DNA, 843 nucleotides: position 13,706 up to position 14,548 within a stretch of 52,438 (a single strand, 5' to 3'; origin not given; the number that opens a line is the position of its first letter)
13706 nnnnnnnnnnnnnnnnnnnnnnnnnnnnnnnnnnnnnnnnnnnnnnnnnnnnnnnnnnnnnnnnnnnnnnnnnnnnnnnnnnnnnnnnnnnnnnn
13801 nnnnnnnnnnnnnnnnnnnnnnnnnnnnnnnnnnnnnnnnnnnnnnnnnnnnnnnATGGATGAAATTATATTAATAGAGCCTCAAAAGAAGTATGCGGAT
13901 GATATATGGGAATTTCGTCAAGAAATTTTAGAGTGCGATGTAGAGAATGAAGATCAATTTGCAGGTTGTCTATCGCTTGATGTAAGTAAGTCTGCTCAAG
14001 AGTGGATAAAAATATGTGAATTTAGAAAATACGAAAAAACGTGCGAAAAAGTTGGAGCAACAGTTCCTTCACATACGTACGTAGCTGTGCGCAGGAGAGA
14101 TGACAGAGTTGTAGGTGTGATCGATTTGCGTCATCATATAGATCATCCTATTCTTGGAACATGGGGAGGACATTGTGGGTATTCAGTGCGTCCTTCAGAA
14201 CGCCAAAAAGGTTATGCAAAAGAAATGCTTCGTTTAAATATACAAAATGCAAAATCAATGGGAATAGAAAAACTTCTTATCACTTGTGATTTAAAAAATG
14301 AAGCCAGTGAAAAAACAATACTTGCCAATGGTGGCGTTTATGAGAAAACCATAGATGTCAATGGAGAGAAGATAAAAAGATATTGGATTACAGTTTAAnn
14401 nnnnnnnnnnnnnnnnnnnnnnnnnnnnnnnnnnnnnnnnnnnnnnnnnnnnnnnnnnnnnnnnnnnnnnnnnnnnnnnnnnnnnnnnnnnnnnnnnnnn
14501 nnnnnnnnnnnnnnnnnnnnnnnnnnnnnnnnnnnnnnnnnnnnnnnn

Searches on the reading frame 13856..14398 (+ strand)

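Call 8: search_protein_families(library=pfam, proteins=[window:13856-14398:+])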
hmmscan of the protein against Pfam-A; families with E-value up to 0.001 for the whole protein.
window:13856-14398:+ (180 aa): 3 families
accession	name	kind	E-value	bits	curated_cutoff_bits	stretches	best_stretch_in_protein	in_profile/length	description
PF13302.13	Acetyltransf_3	-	1.3e-10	42.5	25.4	1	71-159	52-136/138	Acetyltransferase (GNAT) domain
PF00583.31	Acetyltransf_1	-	3.5e-09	37.4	20.7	1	70-153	31-109/116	Acetyltransferase (GNAT) family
PF13508.13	Acetyltransf_7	-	2.6e-05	24.9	27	1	73-147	4-68/84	Acetyltransferase (GNAT) domain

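Call 9: search_protein_families(library=ncbifam, proteins=[window:13856-14398:+])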
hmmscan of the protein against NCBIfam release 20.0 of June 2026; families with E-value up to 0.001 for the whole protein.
window:13856-14398:+ (180 aa): 1 family
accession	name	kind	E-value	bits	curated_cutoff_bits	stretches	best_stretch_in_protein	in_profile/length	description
NF040503.1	resist_ArsN1a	equivalog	0.0007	19.4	170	1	70-171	45-148/159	arsinothricin resistance N-acetyltransferase ArsN1 family A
